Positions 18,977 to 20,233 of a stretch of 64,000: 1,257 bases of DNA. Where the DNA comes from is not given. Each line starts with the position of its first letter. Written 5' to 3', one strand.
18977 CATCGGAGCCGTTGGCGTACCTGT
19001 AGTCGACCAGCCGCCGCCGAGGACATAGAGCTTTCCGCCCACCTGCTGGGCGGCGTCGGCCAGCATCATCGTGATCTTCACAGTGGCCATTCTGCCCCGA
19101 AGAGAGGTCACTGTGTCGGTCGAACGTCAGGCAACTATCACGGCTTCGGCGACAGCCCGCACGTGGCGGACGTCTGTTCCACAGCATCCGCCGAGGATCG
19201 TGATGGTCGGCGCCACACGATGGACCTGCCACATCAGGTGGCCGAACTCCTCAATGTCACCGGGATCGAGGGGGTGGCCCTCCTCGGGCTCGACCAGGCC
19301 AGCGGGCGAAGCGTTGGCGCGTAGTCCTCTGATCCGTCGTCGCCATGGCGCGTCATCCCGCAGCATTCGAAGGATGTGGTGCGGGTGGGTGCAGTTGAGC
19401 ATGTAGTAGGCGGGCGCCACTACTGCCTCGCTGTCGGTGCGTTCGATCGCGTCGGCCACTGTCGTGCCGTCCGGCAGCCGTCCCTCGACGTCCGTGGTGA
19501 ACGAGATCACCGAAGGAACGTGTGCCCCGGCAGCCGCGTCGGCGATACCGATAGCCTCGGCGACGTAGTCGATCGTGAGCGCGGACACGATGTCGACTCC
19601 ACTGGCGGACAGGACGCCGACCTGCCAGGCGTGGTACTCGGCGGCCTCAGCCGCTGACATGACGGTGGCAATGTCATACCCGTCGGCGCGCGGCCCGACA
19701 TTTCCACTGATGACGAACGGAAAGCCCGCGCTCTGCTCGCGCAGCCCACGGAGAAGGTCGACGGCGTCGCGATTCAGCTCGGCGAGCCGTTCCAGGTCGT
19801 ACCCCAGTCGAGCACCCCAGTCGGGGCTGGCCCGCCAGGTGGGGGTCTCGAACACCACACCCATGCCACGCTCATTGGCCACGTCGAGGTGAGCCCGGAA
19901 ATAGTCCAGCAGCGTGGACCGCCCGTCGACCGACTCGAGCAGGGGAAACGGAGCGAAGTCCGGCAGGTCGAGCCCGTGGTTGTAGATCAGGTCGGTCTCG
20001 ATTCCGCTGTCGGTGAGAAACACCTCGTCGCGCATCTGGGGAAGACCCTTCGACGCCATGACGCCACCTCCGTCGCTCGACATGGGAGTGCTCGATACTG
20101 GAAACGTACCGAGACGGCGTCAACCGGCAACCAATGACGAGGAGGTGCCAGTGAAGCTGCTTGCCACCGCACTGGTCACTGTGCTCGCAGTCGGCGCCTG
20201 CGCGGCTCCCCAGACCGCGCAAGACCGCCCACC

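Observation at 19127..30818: Accessory catabolic cluster resembling a methylated-amine / osmolyte demethylation pathway but with unusual composition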

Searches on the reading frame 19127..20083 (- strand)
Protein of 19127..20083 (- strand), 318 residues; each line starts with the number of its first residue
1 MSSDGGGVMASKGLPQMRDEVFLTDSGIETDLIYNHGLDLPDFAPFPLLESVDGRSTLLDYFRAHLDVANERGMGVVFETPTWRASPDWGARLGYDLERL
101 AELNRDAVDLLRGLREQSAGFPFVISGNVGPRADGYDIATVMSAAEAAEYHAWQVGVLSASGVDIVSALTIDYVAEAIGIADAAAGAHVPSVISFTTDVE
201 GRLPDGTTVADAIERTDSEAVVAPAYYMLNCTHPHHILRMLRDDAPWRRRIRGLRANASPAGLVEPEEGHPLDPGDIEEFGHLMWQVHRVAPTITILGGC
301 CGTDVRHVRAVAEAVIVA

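Call 5: search_protein_families(library=pfam, proteins=[window:19127-20083:-])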
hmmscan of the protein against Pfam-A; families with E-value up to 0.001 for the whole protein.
window:19127-20083:- (318 aa): 1 family
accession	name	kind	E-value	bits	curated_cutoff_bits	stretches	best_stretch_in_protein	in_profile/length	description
PF02574.22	S-methyl_trans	-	1.4e-33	117.4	22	1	59-315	39-283/283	Homocysteine S-methyltransferase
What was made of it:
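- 19127..20059 (-): Homocysteine S-methyltransferase-family protein (310 aa; the ORF extends to 20083). A passenger, not part of the regulon. PF02574 at 117 bits (call 5).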

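Call 7: search_protein_families(library=ncbifam, proteins=[window:19127-20083:-], max_evalue=0.00001)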
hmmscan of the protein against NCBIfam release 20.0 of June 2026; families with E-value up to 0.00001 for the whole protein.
window:19127-20083:- (318 aa): 4 families
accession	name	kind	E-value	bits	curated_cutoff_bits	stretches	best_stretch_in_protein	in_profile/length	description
NF007020.0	PRK09485.1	equivalog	3.7e-15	55.8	215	1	77-242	62-233/306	homocysteine S-methyltransferase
NF006396.0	PRK08645.1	equivalog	2.1e-14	52.5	453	1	98-315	79-284/611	bifunctional homocysteine S-methyltransferase/methylenetetrahydrofolate reductase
NF005718.0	PRK07534.1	equivalog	1.1e-13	51.2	338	1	98-315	82-294/337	betaine--homocysteine S-methyltransferase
TIGR02082.1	metH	equivalog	7.4e-07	27.2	1010.85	1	181-315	186-312/1182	methionine synthase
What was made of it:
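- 19127..20059 (-): It falls far below the BHMT, MmuM and MetH cutoffs (call 7).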

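Call 33: search_solved_structures(query=window:19127-20083:-, max_evalue=0.001)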
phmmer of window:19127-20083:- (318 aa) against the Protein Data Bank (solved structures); distinct sequences matched with E-value up to 0.001: 2.
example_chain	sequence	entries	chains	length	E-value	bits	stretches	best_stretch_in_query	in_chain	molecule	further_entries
9cbp_A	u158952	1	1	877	0.0007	22.5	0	125-315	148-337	Methionine synthase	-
8ssc_A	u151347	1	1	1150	0.00098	22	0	115-315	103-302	Methionine synthase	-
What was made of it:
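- On BHMT / MmuM homocysteine methyltransferases: PDB hits are limited to MetH at E of about 1e-3 (call 33).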

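Call 53: find_homologous_proteins(query=window:19127-20083:-, max_evalue=1e-10)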
Query window:19127-20083:- (318 aa): 4722 proteins with E <= 1e-10 among 8000 candidates; the best 120 are listed.
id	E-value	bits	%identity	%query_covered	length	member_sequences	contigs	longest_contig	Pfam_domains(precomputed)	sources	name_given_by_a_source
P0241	1.3e-205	700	100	97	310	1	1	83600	PF02574.23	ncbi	-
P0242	2.1e-175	601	86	97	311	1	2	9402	PF02574.23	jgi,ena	jgi:homocysteine S-methyltransferase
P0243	1.2e-173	595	86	97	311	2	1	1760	PF02574.23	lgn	-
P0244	6.2e-147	507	73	97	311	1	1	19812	PF02574.23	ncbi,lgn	ncbi:MAG: homocysteine S-methyltransferase family protein [Actinomycetes bacterium]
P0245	2.5e-146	505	72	97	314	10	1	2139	PF02574.23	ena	-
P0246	5.4e-146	504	74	93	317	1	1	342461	PF02574.23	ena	-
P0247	9.9e-144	497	71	97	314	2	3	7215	PF02574.23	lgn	-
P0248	1.1e-143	497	72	95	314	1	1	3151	PF02574.23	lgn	-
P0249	1.2e-143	497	73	95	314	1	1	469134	PF02574.23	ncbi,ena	-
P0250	5.6e-143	494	72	95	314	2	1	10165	PF02574.23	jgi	jgi:homocysteine S-methyltransferase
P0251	4.2e-117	409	61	97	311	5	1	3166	PF02574.23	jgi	jgi:S-methylmethionine-dependent homocysteine/selenocysteine methylase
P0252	2.7e-115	403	59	93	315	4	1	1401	PF02574.23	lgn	-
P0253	3.4e-114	400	59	94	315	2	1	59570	PF02574.23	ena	-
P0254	4.9e-111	389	58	94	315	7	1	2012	PF02574.23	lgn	-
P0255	8.8e-110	385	56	94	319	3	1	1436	PF02574.23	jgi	jgi:homocysteine S-methyltransferase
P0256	9.7e-109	382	56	95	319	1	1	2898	PF02574.23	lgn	-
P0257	2.2e-108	381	58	93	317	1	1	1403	PF02574.23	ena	-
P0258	3.5e-107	377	55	95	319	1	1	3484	PF02574.23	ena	-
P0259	1.7e-106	375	55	95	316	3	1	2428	PF02574.23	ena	-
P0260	3.6e-106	373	55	94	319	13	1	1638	PF02574.23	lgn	-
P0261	4.1e-105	370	54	96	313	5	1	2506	PF02574.23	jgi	-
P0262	4.1e-104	367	55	93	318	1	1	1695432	PF02574.23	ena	-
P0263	1.4e-100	355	52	96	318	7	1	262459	PF02574.23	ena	-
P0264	9.4e-100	352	53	93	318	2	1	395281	PF02574.23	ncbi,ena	-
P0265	4.3e-98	347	50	96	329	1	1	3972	PF02574.23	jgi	jgi:S-methylmethionine-dependent homocysteine/selenocysteine methylase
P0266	9.0e-98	346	51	94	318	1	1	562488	PF02574.23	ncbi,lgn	-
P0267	6.7e-97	343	54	94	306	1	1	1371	PF02574.23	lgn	-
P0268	1.7e-95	338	53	99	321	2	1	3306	PF02574.23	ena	-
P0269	2.7e-95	338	53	97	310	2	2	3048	PF02574.23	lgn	-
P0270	2.9e-95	338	51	95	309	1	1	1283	PF02574.23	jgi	jgi:homocysteine S-methyltransferase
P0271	3.0e-95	338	51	95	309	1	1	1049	PF02574.23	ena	-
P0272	5.5e-95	337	50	97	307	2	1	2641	PF02574.23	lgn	-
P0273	5.9e-95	337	53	95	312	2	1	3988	PF02574.23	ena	-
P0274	1.3e-94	335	50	97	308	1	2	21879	PF02574.23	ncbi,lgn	-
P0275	1.5e-94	335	51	95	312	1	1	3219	PF02574.23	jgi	jgi:S-methylmethionine-dependent homocysteine/selenocysteine methylase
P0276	2.0e-94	335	51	97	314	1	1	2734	PF02574.23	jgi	jgi:S-methylmethionine-dependent homocysteine/selenocysteine methylase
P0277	3.3e-94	334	50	95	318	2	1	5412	PF02574.23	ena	-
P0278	3.6e-94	334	50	97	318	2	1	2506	PF02574.23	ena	-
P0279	4.0e-94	334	49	97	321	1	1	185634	PF02574.23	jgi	jgi:S-methylmethionine-dependent homocysteine/selenocysteine methylase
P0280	8.8e-94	333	52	95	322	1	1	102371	PF02574.23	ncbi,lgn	-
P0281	9.2e-94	333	51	95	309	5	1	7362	PF02574.23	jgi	jgi:homocysteine S-methyltransferase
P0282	9.5e-94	333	52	92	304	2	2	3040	PF02574.23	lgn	-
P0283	1.2e-93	332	53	92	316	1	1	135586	PF02574.23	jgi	jgi:homocysteine S-methyltransferase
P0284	1.2e-93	332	50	97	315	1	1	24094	PF02574.23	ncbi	-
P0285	1.2e-93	332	51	96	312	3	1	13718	PF02574.23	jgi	-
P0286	1.3e-93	332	51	96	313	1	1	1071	PF02574.23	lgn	-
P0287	1.7e-93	332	51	97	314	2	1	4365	PF02574.23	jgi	jgi:S-methylmethionine-dependent homocysteine/selenocysteine methylase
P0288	2.1e-93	331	50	95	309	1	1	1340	PF02574.23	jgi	jgi:S-methylmethionine-dependent homocysteine/selenocysteine methylase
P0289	2.3e-93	331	52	95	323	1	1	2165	PF02574.23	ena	-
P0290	2.6e-93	331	48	96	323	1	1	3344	PF02574.23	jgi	jgi:S-methylmethionine-dependent homocysteine/selenocysteine methylase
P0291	2.8e-93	331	51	95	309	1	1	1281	PF02574.23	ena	-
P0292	3.0e-93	331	52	95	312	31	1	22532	PF02574.23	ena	-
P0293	3.2e-93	331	50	97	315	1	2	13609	PF02574.23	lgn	-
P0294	3.4e-93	331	53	93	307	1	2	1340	PF02574.23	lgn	-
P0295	4.0e-93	331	50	95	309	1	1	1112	PF02574.23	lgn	-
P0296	4.8e-93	330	51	96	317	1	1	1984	PF02574.23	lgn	-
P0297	4.8e-93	330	51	96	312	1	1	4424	PF02574.23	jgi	jgi:S-methylmethionine-dependent homocysteine/selenocysteine methylase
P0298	5.1e-93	330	53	95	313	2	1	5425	PF02574.23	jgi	-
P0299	5.6e-93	330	51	96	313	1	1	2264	PF02574.23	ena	-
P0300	5.8e-93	330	53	97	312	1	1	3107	PF02574.23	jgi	jgi:homocysteine S-methyltransferase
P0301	6.2e-93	330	51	96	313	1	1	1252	PF02574.23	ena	-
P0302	6.4e-93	330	53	94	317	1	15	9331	PF02574.23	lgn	-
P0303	7.9e-93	330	51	96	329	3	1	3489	PF02574.23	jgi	jgi:S-methylmethionine-dependent homocysteine/selenocysteine methylase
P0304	8.2e-93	330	50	96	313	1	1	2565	PF02574.23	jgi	jgi:S-methylmethionine-dependent homocysteine/selenocysteine methylase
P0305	8.6e-93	329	51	96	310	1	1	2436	PF02574.23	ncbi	-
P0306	9.0e-93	329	50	96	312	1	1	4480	PF02574.23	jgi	jgi:S-methylmethionine-dependent homocysteine/selenocysteine methylase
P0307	9.5e-93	329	51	96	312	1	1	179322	PF02574.23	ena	-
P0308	1.0e-92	329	52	95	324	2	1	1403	PF02574.23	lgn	-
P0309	1.1e-92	329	54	95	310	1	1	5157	PF02574.23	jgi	jgi:S-methylmethionine-dependent homocysteine/selenocysteine methylase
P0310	1.6e-92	329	50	95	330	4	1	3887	PF02574.23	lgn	-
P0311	1.9e-92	328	50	95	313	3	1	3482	PF02574.23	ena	-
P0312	2.2e-92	328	51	96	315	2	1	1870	PF02574.23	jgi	jgi:S-methylmethionine-dependent homocysteine/selenocysteine methylase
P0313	2.2e-92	328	50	95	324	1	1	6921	PF02574.23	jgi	jgi:homocysteine S-methyltransferase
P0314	2.5e-92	328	50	96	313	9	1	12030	PF02574.23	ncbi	-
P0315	2.5e-92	328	48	97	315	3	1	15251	PF02574.23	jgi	jgi:homocysteine S-methyltransferase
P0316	3.0e-92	328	51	96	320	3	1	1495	PF02574.23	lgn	-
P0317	3.1e-92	328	53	96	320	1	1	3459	PF02574.23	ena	-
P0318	3.5e-92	328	52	95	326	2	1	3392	PF02574.23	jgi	jgi:homocysteine S-methyltransferase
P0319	3.8e-92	327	51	97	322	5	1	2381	PF02574.23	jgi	-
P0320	4.1e-92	327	51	95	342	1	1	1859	PF02574.23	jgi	jgi:homocysteine S-methyltransferase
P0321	4.7e-92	327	53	92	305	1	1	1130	PF02574.23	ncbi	-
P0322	4.8e-92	327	51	96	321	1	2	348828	PF02574.23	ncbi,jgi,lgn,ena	-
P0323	5.0e-92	327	48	97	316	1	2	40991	PF02574.23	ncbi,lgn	-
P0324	5.3e-92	327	50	95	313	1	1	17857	PF02574.23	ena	-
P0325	5.3e-92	327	50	97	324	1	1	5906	PF02574.23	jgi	jgi:homocysteine S-methyltransferase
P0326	5.9e-92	327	49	97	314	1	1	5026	PF02574.23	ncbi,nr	ncbi:MAG: homocysteine S-methyltransferase family protein [Gammaproteobacteria bacterium]|nr:homocys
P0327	6.2e-92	327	50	95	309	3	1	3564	PF02574.23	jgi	jgi:homocysteine S-methyltransferase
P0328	6.3e-92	327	50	95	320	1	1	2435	PF02574.23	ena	-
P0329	6.4e-92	327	50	96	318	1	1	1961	PF02574.23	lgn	-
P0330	6.5e-92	327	50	95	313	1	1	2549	PF02574.23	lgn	-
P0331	6.9e-92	327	50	96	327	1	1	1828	PF02574.23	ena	-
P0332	7.7e-92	326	50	97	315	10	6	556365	PF02574.23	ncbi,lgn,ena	-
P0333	7.8e-92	326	51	95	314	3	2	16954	PF02574.23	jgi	jgi:S-methylmethionine-dependent homocysteine/selenocysteine methylase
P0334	7.9e-92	326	50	96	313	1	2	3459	PF02574.23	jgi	-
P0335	8.0e-92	326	52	95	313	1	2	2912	PF02574.23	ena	-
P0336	9.5e-92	326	48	95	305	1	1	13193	PF02574.23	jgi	jgi:S-methylmethionine-dependent homocysteine/selenocysteine methylase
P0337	1.2e-91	326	51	95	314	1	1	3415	PF02574.23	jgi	jgi:homocysteine S-methyltransferase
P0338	1.3e-91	326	49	95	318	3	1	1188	PF02574.23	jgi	jgi:homocysteine S-methyltransferase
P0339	1.4e-91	326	52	96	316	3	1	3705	PF02574.23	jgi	-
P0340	1.5e-91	325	50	92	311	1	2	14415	PF02574.23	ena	-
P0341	1.5e-91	325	50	95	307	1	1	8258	PF02574.23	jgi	jgi:homocysteine S-methyltransferase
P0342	1.5e-91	325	51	95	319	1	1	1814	PF02574.23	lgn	-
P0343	1.6e-91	325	49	94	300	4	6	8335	PF02574.23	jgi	jgi:S-methylmethionine-dependent homocysteine/selenocysteine methylase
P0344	1.7e-91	325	51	94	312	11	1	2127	PF02574.23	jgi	jgi:S-methylmethionine-dependent homocysteine/selenocysteine methylase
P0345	1.7e-91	325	50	94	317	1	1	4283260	PF02574.23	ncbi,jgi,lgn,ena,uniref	ncbi:homocysteine S-methyltransferase family protein [Hyphococcus sp.]|jgi:S-methylmethionine-depend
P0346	1.8e-91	325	50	96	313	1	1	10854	PF02574.23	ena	-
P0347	1.9e-91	325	50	95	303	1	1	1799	PF02574.23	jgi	jgi:S-methylmethionine-dependent homocysteine/selenocysteine methylase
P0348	1.9e-91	325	50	97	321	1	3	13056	PF02574.23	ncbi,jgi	jgi:S-methylmethionine-dependent homocysteine/selenocysteine methylase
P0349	2.0e-91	325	53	95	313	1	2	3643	PF02574.23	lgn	-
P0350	2.1e-91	325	51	94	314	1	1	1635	PF02574.23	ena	-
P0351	2.1e-91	325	51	94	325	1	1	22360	PF02574.23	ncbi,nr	ncbi:MAG TPA: homocysteine S-methyltransferase family protein [Opitutaceae bacterium]|nr:homocystein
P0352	2.2e-91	325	52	95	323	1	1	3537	PF02574.23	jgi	jgi:S-methylmethionine-dependent homocysteine/selenocysteine methylase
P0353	2.3e-91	325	51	95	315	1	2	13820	PF02574.23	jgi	jgi:S-methylmethionine-dependent homocysteine/selenocysteine methylase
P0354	2.5e-91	325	49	95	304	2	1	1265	PF02574.23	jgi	-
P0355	2.6e-91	325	48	97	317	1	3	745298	PF02574.23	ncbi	ncbi:MAG: homocysteine S-methyltransferase family protein [Flavobacteriaceae bacterium]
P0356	2.9e-91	324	49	97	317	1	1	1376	PF02574.23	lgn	-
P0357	2.9e-91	324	50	96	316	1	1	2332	PF02574.23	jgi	jgi:S-methylmethionine-dependent homocysteine/selenocysteine methylase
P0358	3.1e-91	324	51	95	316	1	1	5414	PF02574.23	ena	-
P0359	3.3e-91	324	50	96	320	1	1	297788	PF02574.23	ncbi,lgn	-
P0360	3.4e-91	324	53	95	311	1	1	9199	PF02574.23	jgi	jgi:S-methylmethionine-dependent homocysteine/selenocysteine methylase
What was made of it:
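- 19127..20059 (-): It is identical to P0241 (call 53).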

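Call 54: find_encoding_contigs(protein=P0262, flank=8000, max_places=2)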
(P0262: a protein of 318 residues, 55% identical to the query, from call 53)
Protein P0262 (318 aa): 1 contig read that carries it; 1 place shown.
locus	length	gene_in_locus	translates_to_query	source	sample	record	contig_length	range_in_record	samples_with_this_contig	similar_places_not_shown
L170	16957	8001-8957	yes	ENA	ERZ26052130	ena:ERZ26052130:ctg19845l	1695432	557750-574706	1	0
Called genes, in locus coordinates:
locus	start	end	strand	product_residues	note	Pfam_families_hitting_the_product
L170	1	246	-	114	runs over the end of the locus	PF00462:Glutaredoxin, PF03960:ArsC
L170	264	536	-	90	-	-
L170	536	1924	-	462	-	PF00291:PALP, PF00571:CBS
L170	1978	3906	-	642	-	PF05430:Methyltransf_30, PF01266:DAO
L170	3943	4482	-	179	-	PF09361:Phasin_2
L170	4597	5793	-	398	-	PF13406:SLT_2, PF01471:PG_binding_1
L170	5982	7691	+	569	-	PF03571:Peptidase_M49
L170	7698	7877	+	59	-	-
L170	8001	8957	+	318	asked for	PF02574:S-methyl_trans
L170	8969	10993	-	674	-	PF00289:Biotin_carb_N, PF02222:ATP-grasp, PF02786:CPSase_L_D2, PF07478:Dala_Dala_lig_C, PF02785:Biotin_carb_C, PF21139:BT_MCC_alpha (weak), PF25917:BSH_RND (faint), PF00364:Biotin_lipoyl, +2 more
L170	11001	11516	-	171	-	PF13527:Acetyltransf_9, PF00583:Acetyltransf_1, PF13508:Acetyltransf_7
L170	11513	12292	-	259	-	PF00378:ECH_1, PF16113:ECH_2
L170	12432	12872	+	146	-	PF12616:DUF3775 (weak)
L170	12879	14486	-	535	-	PF01039:Carboxyl_trans, PF03255:ACCA (weak)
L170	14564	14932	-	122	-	PF13279:4HBT_2, PF03061:4HBT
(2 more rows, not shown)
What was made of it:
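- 19127..20059 (-): A 55%-identical homolog stands alone in a different genomic context (call 54).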
